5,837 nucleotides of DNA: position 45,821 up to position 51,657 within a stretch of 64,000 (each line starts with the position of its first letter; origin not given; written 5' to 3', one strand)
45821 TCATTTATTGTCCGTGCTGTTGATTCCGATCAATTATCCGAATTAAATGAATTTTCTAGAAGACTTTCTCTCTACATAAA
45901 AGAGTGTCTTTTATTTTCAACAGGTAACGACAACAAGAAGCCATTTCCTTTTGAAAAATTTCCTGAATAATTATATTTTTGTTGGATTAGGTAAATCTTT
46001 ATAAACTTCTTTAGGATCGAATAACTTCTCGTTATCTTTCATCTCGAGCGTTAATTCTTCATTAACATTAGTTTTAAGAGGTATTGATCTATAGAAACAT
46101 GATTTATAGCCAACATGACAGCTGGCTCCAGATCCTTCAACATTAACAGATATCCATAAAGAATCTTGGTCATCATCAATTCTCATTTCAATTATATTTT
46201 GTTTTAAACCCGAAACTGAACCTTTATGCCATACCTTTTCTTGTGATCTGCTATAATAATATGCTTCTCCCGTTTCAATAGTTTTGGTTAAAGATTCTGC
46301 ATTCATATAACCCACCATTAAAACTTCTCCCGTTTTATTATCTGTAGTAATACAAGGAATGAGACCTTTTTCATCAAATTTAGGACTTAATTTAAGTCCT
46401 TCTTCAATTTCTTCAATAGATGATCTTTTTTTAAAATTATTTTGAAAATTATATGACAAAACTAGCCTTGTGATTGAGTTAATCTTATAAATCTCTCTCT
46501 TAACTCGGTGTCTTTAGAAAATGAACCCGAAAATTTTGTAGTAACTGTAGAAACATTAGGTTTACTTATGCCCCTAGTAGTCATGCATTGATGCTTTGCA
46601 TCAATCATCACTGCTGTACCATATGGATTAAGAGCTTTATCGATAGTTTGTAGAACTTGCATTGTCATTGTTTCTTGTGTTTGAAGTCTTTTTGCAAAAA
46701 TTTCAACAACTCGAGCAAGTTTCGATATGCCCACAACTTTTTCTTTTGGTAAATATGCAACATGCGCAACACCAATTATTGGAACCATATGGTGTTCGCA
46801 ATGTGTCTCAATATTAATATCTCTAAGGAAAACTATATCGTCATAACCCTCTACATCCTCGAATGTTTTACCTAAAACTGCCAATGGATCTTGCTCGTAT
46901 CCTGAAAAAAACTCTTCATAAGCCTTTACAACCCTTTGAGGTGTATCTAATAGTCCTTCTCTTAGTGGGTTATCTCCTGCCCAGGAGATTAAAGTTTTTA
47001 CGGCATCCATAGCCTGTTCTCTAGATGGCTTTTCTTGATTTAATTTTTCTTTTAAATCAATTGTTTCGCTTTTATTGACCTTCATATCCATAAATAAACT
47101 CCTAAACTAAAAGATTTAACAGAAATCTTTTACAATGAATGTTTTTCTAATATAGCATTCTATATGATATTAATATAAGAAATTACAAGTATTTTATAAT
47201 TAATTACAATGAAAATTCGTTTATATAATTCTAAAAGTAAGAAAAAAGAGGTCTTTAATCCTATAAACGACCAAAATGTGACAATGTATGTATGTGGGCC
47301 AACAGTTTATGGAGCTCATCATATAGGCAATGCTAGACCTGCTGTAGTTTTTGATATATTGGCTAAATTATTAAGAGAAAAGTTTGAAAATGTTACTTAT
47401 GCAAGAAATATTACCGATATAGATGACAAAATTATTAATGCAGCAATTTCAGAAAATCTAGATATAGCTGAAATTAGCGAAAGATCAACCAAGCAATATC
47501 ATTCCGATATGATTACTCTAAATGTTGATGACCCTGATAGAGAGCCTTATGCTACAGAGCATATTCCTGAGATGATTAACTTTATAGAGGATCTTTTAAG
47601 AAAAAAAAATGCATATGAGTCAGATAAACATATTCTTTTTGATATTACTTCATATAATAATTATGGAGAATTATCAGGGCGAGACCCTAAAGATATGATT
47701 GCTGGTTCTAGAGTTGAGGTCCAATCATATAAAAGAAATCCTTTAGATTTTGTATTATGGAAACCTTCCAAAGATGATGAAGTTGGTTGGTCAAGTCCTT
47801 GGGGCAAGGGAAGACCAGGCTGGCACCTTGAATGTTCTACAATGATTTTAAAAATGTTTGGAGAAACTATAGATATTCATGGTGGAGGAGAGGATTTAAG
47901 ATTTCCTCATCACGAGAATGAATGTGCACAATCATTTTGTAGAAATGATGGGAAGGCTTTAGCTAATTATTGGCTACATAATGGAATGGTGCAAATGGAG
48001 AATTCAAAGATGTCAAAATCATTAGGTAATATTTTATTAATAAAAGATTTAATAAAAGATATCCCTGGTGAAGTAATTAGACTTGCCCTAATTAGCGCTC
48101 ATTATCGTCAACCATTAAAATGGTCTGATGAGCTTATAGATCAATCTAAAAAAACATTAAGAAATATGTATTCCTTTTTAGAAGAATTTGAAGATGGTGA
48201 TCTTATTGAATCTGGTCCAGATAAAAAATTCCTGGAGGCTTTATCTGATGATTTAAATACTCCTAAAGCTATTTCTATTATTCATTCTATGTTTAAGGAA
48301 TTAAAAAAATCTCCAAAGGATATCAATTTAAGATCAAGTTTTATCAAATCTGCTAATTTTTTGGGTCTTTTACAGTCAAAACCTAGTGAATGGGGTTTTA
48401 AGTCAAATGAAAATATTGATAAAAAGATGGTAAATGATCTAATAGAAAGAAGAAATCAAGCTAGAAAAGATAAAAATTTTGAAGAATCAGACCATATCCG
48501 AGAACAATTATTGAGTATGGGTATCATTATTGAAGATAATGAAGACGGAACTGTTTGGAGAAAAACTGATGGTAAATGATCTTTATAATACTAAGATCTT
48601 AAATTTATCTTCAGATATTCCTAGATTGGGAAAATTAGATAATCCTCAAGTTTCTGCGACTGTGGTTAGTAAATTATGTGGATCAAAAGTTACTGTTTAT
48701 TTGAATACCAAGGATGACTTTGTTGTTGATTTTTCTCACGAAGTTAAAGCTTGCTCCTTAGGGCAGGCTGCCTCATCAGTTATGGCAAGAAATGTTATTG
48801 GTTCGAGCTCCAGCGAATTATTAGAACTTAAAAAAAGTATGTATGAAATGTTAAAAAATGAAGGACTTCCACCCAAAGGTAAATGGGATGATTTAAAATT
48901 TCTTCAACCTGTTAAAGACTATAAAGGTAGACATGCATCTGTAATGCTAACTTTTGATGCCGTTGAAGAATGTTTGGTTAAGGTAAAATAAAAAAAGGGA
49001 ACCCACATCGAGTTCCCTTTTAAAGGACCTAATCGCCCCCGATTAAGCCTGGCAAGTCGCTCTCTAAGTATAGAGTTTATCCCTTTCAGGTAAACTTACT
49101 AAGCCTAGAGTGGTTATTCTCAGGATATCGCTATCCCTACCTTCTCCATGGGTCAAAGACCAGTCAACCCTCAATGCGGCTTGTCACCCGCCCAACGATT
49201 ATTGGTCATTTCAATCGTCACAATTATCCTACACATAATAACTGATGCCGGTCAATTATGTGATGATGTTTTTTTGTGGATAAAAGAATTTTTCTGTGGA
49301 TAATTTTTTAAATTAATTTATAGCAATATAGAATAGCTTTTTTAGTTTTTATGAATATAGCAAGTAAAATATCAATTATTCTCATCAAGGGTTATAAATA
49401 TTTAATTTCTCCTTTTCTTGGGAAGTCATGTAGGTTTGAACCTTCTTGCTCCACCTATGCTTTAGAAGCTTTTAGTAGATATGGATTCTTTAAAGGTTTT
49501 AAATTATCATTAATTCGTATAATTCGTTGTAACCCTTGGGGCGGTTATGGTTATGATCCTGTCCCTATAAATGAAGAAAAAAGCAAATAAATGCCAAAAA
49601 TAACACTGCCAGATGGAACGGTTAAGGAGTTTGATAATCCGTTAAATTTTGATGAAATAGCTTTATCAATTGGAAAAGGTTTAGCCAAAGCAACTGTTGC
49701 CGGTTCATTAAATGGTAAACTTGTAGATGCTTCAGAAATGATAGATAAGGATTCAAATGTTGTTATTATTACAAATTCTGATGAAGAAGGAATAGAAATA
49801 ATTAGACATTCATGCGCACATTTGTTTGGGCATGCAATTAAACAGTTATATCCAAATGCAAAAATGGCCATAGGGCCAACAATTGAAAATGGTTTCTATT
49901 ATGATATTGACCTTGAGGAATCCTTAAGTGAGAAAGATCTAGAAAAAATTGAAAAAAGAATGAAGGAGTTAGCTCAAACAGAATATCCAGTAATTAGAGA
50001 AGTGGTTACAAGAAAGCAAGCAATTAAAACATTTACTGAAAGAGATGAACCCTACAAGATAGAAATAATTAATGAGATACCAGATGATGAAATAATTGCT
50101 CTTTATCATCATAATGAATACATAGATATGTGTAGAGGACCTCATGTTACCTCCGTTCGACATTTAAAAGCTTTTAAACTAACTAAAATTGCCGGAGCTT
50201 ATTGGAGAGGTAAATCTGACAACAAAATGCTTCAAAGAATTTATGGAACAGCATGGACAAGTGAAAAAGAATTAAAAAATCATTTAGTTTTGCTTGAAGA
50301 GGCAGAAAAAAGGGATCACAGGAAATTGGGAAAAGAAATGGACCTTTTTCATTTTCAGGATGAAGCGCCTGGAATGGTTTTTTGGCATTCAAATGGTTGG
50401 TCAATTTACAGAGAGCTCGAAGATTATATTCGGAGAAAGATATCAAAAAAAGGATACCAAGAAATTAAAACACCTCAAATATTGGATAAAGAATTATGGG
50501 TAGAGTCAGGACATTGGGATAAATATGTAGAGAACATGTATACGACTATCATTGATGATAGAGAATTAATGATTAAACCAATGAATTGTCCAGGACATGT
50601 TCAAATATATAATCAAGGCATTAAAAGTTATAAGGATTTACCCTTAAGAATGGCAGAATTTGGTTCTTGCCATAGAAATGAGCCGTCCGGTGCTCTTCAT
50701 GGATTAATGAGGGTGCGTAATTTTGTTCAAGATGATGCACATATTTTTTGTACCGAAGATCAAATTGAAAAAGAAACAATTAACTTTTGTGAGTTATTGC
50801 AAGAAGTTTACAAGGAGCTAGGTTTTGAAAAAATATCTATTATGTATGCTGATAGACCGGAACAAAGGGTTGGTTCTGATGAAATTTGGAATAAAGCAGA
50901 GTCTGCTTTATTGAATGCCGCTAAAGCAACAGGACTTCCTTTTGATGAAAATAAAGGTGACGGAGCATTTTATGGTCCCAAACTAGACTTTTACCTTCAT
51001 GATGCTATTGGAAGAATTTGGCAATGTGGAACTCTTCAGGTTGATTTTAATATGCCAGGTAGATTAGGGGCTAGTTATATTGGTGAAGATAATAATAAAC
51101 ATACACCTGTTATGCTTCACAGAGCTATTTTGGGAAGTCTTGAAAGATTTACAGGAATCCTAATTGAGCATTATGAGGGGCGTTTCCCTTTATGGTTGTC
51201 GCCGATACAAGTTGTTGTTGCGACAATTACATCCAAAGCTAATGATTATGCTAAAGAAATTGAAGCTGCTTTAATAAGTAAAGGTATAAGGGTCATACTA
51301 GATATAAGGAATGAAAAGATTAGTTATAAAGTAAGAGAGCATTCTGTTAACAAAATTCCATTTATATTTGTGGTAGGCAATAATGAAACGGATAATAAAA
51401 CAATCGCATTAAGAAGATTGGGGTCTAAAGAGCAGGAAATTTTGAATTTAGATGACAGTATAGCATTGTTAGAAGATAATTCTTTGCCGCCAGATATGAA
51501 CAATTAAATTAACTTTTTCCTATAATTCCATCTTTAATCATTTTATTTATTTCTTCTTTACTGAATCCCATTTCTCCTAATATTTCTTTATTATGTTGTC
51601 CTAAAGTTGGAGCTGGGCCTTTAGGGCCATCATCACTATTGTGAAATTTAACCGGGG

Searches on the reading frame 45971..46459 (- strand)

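Call 10: search_protein_families(library=pfam, proteins=[window:45971-46459:-])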
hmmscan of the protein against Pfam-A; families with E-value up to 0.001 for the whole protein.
window:45971-46459:- (162 aa): 1 family
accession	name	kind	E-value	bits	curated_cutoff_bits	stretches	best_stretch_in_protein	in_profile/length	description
PF01502.23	PRA-CH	-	3.8e-28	97.6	27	1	48-123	1-74/74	Phosphoribosyl-AMP cyclohydrolase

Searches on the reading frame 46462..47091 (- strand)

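Call 10: search_protein_families(library=pfam, proteins=[window:46462-47091:-])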
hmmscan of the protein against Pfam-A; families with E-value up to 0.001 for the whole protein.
window:46462-47091:- (209 aa): 1 family
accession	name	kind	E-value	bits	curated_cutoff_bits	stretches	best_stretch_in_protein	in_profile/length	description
PF01227.27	GTP_cyclohydroI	-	1.7e-70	236.5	27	1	29-205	3-178/179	GTP cyclohydrolase I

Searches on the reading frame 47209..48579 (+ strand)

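Call 10: search_protein_families(library=pfam, proteins=[window:47209-48579:+])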
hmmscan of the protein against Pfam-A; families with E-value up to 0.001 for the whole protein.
window:47209-48579:+ (456 aa): 6 families
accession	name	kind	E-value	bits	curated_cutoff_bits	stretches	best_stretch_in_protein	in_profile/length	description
PF01406.26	tRNA-synt_1e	-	1.2e-119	399.7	27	1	16-314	2-300/301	tRNA synthetases class I (C) catalytic domain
PF09334.17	tRNA-synt_1g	-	6.1e-09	35.6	20.1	0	33-148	10-126/391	tRNA synthetases class I (M)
PF23493.1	CysS_C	-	1.6e-08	35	23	1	408-451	8-51/51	Cysteinyl-tRNA ligase anticodon binding domain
PF09190.17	DALR_2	-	2.5e-08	34.8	22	1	340-389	1-57/57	DALR domain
PF00133.28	tRNA-synt_1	-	2.8e-06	26.8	22.7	0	258-306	365-414/414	tRNA synthetases class I (I, L, M and V)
PF01921.24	tRNA-synt_1f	-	6.4e-05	22.5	27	0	21-74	20-70/360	tRNA synthetases class I (K)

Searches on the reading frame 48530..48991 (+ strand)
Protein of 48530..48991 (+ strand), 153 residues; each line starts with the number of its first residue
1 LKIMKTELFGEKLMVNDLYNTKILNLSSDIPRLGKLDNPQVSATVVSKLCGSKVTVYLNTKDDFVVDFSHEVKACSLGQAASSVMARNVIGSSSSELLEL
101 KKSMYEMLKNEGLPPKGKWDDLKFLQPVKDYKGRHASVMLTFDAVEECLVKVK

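Call 10: search_protein_families(library=pfam, proteins=[window:48530-48991:+])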
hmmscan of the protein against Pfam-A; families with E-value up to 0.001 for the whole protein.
window:48530-48991:+ (153 aa): 1 family
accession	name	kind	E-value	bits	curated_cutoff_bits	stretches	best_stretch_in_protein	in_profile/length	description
PF01592.21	NifU_N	-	2e-08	34.9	22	1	19-103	2-89/127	NifU-like N terminal domain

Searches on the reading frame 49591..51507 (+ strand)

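Call 10: search_protein_families(library=pfam, proteins=[window:49591-51507:+])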
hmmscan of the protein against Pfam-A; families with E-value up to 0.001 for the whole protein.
window:49591-51507:+ (638 aa): 4 families
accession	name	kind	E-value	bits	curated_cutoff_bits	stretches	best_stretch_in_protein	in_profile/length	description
PF00587.30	tRNA-synt_2b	-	4e-50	170.8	29.3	1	317-528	1-179/179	tRNA synthetase class II core domain (G, H, P, S and T)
PF03129.25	HGTP_anticodon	-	1.9e-19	70.1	21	1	540-628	1-92/94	Anticodon binding domain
PF07973.19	tRNA_SAD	-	1.3e-14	54.3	24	1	171-218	3-44/44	Threonyl and Alanyl tRNA synthetase second additional domain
PF02824.27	TGS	-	1.4e-07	31.9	22.2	1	3-61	2-60/60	TGS domain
